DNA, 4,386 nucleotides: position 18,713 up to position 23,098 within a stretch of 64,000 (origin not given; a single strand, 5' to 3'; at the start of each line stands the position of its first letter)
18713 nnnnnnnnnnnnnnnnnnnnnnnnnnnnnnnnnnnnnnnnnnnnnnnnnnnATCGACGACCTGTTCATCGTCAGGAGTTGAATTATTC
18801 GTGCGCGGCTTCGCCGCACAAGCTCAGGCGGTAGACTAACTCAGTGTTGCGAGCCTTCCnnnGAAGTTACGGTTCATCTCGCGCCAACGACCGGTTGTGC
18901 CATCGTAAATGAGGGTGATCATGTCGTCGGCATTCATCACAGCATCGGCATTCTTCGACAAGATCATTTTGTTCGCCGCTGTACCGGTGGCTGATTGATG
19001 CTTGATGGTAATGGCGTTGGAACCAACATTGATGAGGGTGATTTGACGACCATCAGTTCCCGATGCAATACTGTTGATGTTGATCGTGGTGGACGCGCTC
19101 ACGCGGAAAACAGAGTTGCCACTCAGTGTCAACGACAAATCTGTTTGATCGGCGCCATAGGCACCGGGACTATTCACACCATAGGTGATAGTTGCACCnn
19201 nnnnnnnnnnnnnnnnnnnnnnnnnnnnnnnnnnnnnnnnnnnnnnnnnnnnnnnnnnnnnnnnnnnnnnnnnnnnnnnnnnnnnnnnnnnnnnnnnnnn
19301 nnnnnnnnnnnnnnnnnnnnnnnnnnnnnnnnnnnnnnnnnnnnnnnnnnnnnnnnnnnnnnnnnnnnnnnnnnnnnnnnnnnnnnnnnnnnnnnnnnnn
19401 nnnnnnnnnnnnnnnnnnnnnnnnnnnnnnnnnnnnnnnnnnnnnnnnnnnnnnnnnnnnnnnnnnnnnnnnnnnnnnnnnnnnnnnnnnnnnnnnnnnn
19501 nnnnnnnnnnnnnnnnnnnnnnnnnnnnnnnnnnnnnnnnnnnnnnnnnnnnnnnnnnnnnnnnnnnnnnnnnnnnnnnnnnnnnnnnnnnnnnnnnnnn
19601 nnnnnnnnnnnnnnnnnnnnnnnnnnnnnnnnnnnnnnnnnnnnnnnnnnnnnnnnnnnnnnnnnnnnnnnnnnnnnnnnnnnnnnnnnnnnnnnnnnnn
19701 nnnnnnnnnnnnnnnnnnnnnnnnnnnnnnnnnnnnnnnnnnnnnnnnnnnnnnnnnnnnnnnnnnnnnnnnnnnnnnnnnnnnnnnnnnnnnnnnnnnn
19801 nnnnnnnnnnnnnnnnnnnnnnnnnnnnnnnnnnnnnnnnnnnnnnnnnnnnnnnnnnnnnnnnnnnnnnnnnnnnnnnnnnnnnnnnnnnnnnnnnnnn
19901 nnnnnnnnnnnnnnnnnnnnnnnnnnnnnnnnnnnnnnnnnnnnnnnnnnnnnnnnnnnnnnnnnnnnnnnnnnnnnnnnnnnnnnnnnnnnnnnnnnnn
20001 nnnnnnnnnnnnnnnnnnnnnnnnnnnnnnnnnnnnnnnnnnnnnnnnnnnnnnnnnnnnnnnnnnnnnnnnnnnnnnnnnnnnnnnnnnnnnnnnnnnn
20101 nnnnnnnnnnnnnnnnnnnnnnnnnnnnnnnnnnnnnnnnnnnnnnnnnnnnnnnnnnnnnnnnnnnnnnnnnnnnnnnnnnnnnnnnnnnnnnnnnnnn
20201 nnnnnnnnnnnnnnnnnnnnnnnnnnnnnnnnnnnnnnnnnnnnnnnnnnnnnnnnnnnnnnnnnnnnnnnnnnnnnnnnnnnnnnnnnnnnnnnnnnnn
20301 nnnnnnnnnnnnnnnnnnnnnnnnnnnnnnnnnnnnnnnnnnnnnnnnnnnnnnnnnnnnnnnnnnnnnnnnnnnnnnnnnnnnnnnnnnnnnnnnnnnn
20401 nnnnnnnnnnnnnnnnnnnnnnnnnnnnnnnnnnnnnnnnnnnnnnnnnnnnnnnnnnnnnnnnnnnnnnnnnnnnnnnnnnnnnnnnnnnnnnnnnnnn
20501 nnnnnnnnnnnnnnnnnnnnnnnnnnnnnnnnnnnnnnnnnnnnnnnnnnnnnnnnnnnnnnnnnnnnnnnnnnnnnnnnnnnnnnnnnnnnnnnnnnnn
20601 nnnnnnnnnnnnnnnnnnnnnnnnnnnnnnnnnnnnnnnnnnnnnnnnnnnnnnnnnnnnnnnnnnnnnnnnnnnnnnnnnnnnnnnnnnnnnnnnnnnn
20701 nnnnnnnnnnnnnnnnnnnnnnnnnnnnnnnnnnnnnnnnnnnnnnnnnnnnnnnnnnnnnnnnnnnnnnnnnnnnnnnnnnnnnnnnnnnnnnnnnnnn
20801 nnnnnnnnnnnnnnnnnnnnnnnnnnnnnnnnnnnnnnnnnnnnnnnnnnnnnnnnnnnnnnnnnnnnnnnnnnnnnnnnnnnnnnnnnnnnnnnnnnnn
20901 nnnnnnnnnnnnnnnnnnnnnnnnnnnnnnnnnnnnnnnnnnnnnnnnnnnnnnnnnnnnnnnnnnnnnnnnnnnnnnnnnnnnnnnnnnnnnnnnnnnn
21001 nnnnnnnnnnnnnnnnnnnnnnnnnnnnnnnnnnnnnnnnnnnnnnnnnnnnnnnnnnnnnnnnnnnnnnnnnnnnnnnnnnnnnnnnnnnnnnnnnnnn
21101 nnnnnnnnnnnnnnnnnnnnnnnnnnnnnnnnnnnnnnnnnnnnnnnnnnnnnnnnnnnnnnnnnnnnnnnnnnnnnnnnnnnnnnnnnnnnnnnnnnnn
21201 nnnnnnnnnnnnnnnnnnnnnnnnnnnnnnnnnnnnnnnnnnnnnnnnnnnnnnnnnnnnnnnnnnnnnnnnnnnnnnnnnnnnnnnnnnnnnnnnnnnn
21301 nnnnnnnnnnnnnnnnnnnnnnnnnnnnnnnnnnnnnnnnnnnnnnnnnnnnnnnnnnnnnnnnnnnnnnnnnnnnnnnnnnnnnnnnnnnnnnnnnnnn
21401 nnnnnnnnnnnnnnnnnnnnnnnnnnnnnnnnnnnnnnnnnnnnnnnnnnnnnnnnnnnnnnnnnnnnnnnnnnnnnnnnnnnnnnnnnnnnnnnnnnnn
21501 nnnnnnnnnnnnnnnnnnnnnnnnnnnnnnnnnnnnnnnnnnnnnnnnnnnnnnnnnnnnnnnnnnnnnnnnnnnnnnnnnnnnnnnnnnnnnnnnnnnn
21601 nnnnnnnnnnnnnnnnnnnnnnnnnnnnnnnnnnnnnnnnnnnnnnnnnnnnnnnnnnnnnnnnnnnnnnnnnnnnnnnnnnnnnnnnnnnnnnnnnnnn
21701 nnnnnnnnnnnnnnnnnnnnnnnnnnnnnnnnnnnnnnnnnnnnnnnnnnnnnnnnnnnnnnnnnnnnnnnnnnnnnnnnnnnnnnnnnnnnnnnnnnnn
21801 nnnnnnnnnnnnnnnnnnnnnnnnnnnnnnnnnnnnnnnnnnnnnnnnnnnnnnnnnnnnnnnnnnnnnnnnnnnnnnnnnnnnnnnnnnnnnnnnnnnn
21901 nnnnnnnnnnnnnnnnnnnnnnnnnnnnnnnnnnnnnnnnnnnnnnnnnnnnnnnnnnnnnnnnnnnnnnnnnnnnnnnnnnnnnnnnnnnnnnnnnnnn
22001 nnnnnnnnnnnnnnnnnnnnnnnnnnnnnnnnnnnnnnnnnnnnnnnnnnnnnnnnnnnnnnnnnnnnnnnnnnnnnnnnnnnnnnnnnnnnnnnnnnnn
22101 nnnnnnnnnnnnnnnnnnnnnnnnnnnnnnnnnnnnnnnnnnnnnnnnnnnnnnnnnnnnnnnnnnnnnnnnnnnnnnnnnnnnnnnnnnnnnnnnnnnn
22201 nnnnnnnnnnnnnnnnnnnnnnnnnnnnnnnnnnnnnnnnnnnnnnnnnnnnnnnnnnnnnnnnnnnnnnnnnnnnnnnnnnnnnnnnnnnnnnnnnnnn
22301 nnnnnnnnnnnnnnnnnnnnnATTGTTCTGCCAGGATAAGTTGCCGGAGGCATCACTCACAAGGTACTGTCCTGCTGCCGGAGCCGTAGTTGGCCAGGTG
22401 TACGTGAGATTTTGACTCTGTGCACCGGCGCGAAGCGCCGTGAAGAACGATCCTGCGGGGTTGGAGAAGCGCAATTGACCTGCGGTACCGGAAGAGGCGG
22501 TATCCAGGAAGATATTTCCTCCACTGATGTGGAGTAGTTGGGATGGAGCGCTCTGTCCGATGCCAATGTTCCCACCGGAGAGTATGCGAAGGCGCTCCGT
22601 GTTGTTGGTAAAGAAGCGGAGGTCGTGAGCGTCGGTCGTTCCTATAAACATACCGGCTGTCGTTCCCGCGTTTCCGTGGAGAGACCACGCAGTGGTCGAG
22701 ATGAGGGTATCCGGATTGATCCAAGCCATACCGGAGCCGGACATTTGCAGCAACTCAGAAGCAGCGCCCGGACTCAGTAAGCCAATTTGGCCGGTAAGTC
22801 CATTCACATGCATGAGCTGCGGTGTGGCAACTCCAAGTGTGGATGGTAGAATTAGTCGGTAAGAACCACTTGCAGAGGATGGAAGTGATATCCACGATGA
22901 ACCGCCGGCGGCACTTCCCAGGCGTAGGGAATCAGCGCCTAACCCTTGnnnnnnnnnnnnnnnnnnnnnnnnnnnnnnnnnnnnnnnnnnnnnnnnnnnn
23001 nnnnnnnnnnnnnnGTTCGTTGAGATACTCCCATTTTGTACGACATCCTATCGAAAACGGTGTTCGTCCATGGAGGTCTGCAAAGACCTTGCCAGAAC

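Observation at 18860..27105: Two adjacent giant paralogous tail-fibre-like surface proteins in a housekeeping neighbourhood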

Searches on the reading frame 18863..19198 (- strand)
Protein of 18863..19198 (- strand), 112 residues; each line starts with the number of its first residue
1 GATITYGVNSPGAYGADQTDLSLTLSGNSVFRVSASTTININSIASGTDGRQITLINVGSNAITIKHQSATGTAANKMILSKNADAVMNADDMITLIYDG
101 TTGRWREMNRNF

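Call 92: search_solved_structures(query=A6, max_evalue=1, show_alignments=2)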
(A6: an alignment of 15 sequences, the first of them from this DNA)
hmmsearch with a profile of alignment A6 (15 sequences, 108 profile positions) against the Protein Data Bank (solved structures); distinct sequences matched with E-value up to 1: 10.
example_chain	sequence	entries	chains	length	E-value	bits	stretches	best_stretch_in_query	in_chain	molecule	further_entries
5tzf_J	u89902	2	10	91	0.3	14.6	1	35-77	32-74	DNA-binding protein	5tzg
8xfe_C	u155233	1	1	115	0.47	13.9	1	27-80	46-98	DSAD1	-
8k9a_E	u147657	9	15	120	0.48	13.9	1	27-80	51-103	SPbeta prophage-derived uncharacterized protein YotI | DSR anti-defence 1 | DSAD1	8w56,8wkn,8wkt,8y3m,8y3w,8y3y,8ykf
1lgq_A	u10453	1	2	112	0.71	13.3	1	53-96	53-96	cell cycle checkpoint protein CHFR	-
8wyd_E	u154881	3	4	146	0.71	13.3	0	27-81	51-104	Bacillus phage SPbeta DSAD1 protein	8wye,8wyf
1lgp_A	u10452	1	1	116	0.77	13.2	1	53-97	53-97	cell cycle checkpoint protein CHFR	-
2mc4_A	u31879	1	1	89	0.81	13.2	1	35-77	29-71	DNA binding protein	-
4oaz_R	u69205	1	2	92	0.88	13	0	35-77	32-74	Putative DNA-binding protein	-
4oay_A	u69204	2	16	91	0.9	13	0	35-77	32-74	DNA-binding protein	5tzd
5khd_R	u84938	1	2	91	0.91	13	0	35-77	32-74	DNA-binding protein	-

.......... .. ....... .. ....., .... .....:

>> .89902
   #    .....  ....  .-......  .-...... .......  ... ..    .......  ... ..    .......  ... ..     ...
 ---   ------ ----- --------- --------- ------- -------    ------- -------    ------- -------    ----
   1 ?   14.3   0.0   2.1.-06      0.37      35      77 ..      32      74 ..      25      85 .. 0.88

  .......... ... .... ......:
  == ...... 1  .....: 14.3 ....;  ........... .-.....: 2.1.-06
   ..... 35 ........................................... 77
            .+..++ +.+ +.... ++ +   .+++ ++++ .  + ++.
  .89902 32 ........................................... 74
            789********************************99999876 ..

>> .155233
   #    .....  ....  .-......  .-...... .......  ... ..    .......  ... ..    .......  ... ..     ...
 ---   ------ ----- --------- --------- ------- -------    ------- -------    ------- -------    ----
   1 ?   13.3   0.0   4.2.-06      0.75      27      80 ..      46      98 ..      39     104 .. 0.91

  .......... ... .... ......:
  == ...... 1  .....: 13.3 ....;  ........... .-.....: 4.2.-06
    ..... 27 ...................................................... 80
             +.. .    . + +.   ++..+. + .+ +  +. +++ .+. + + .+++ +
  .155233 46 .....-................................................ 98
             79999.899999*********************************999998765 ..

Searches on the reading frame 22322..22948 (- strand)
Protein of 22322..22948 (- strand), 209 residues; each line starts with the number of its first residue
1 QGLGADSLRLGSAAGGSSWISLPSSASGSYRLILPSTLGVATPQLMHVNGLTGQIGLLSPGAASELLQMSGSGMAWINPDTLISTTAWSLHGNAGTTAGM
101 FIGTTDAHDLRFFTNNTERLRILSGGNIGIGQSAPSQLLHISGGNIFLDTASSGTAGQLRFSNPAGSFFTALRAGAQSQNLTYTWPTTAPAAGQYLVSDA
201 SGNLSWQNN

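Call 72: predict_structure(alignment_id=A3)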
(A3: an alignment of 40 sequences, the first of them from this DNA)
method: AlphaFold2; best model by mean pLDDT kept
length: 209 residues; sequences in the alignment: 40
mean_pLDDT: 69.8   pTM: 0.41
mean pLDDT of the five models: 69.8, 68.8, 67.7, 67.0, 65.7
residues with pLDDT >= 90: 20; 70-90: 85; 50-70: 90; < 50: 14
segments of 3 or more residues with pLDDT < 50: none
pLDDT, mean of each block of 10 residues (from residue 1): 69 83 73 78 86 87 92 89 74 51 54 55 53 54 60 56 60 57 76 81 79
secondary structure, 60 per line:
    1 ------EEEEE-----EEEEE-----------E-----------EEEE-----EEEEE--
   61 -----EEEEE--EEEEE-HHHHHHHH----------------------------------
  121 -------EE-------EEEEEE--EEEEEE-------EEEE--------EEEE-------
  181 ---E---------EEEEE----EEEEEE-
elements in order: E7-11 E17-21 E45-48 E54-58 E66-70 E73-77 H79-86 E137-142 E145-150 E158-161 E170-173 E194-198 E203-208
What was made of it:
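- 22685..22948 (-): Gene 1 N-terminal base domain (aa 23-110), the putative anchor; it is specific to the Kapabacteria/Ignavibacteria lineage. AF2 pLDDT is 69-92 over mature residues 1-90 (call 72).
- The N-terminal model is only moderately confident, and the shaft part is poor (call 72).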

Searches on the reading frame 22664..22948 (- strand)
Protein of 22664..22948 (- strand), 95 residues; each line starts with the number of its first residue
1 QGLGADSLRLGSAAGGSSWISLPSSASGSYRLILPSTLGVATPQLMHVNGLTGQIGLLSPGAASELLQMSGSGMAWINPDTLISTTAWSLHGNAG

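Call 59: search_protein_representatives(alignment_id=A1)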
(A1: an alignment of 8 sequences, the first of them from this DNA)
Query: 8 sequences, 95 profile positions. Proteins with E-value up to 0.001 (for the whole library): 247; up to 1e-10: 46; up to 1e-30: 7. The best 150 are listed.
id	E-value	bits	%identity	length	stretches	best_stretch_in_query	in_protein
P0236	2.4e-63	226.3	-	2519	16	41-94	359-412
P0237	3.6e-41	155.1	-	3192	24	4-63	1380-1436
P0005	4.9e-36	138.7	-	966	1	1-95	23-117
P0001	9.6e-36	137.7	-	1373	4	1-95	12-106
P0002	2.7e-35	136.3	-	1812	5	1-95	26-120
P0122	2.1e-32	127.1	-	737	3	1-94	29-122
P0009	1.5e-31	124.4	-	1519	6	1-88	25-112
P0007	9.0e-30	118.6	-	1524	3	1-89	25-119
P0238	1.3e-29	118.0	-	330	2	1-95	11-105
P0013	1.8e-28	114.5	-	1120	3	1-95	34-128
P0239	2.4e-27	110.8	-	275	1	1-95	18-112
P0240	1.4e-26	108.3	-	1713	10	41-94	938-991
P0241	4.7e-26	106.7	-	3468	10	10-72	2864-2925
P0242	2.5e-25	104.3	-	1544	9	38-79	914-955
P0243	3.0e-21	91.3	-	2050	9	6-64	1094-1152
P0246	1.4e-19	86.0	-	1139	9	7-83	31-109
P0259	6.6e-13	64.5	-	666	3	20-94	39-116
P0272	6.6e-11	58.2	-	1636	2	4-95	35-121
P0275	2.4e-10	56.3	-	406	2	5-95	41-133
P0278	7.9e-10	54.7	-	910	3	1-87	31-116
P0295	6.9e-09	51.7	-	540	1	1-95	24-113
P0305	3.9e-08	49.2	-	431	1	9-86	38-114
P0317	1.8e-07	47.1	-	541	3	11-95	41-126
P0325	3.6e-07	46.2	-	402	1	8-79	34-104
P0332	5.4e-07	45.6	-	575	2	7-94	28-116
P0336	6.6e-07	45.3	-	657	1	10-94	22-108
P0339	1.4e-06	44.2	-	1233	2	8-95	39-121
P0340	1.6e-06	44.1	-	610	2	14-95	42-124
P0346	3.0e-06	43.2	-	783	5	11-93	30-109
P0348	3.0e-06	43.2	-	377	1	4-95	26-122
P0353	4.2e-06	42.8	-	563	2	1-80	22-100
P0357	5.8e-06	42.3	-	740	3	6-80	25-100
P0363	7.7e-06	41.9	-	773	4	7-83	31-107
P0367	9.1e-06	41.7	-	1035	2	10-94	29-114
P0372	1.2e-05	41.3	-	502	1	9-85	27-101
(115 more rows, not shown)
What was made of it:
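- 22685..22948 (-): 247 representative proteins match at E<=1e-3 (call 59).
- Tried and rejected: The exhaustive representative search (call 59) had already found the family.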

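Call 61: list_cluster_members(proteins=[P0246, P0259, P0272, P0278, P0305, P0332, P0340, P0353, P0357, P0372])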
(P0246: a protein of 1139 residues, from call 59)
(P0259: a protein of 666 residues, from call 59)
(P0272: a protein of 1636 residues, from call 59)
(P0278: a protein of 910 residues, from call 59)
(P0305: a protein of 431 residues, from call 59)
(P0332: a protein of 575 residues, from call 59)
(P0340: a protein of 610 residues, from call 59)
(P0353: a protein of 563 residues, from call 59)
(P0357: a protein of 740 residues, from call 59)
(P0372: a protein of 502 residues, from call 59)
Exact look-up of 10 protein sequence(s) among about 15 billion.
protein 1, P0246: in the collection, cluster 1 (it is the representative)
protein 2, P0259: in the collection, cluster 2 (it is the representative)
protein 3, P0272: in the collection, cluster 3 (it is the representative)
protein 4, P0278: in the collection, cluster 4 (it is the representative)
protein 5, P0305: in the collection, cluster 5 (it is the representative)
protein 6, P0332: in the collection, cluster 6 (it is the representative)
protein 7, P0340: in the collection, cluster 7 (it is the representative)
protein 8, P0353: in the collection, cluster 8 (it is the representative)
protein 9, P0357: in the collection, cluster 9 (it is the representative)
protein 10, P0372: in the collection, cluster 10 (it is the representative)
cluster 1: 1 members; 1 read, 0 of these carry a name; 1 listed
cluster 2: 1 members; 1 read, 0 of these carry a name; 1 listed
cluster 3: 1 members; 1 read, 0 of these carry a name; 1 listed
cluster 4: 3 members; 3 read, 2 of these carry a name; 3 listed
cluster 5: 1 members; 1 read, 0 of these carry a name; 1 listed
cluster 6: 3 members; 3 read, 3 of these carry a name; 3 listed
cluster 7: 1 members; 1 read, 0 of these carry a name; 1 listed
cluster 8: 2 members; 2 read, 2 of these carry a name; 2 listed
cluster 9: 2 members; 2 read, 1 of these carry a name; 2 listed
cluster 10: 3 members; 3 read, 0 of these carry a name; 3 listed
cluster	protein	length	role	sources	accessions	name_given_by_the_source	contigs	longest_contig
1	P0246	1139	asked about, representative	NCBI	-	-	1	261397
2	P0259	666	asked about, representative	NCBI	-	-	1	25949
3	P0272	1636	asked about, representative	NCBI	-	-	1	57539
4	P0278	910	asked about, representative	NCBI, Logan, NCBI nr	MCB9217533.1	MAG: hypothetical protein H6616_16805 [Ignavibacteria bacterium] | hypothetical protein [Ignavibacteria bacterium]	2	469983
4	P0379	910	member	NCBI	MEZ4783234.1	MAG: hypothetical protein R3F28_04040 [Candidatus Kapaibacterium sp.]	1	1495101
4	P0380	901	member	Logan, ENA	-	-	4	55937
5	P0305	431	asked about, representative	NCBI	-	-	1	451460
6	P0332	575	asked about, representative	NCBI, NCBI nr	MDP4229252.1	MAG: hypothetical protein Q8916_02475 [Bacteroidota bacterium] | hypothetical protein [Bacteroidota bacterium]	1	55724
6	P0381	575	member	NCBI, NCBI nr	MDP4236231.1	MAG: hypothetical protein Q8919_07300 [Bacteroidota bacterium] | hypothetical protein [Bacteroidota bacterium]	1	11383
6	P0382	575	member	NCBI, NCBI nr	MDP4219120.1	MAG: hypothetical protein Q8896_01655 [Bacteroidota bacterium] | hypothetical protein [Bacteroidota bacterium]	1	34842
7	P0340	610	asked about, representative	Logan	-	-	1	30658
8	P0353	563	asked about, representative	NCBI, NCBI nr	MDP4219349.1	MAG: hypothetical protein Q8896_02845 [Bacteroidota bacterium] | hypothetical protein [Bacteroidota bacterium]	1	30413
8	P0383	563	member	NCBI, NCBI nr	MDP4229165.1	MAG: hypothetical protein Q8916_02025 [Bacteroidota bacterium] | hypothetical protein [Bacteroidota bacterium]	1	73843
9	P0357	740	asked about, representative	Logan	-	-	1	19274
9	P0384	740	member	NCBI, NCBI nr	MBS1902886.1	MAG: hypothetical protein JSS75_04210 [Bacteroidetes bacterium] | hypothetical protein [Bacteroidota bacterium]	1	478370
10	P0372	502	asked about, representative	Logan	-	-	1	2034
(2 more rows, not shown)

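Call 104: list_cluster_members(proteins=[P0275, P0295, P0317, P0325, P0336, P0339, P0346, P0348, P0363, P0367])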
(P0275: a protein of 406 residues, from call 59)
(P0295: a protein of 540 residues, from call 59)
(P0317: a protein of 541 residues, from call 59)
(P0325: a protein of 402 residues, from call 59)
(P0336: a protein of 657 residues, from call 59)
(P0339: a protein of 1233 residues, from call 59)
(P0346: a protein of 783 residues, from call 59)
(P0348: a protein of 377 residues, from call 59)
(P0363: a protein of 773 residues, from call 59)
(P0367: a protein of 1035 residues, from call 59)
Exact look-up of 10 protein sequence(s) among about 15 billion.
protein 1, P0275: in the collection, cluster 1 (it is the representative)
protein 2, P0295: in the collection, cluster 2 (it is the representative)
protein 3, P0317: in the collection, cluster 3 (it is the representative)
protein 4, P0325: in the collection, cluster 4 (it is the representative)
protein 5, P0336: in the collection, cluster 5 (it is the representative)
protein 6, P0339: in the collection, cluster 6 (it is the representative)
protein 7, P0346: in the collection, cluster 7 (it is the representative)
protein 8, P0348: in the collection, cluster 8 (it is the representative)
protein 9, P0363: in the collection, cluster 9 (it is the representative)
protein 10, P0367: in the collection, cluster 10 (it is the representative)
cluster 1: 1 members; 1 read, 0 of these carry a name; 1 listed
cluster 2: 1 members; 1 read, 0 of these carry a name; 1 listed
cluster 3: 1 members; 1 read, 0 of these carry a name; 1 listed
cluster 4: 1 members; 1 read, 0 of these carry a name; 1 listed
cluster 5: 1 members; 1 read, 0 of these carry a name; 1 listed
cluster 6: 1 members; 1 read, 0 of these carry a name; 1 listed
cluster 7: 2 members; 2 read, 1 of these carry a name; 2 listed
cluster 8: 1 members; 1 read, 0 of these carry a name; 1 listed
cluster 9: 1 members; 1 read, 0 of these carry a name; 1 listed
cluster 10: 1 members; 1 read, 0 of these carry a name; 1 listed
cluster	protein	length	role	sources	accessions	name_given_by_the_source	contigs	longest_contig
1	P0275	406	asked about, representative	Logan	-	-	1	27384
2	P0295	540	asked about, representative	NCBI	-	-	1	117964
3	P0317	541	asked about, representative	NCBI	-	-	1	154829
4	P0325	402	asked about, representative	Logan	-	-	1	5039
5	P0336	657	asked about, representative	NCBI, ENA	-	-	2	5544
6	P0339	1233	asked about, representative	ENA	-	-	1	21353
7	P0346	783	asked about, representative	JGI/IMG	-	-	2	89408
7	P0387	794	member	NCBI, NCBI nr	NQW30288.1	MAG: hypothetical protein HQ472_07245 [Ignavibacteria bacterium] | hypothetical protein [Ignavibacteria bacterium]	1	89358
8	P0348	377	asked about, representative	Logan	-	-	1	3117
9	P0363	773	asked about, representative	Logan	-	-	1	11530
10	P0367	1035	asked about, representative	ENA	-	-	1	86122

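Call 109: find_homologous_proteins(query=A7, max_evalue=0.00001)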
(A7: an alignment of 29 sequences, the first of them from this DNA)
Query A7 (29 sequences): 2391 candidates shared short words with the query, none scored E <= 0.00001.
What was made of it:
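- Tried and rejected: Third homologue search, with a 29-sequence base-domain alignment: no hits at E<=1e-5 (call 109).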
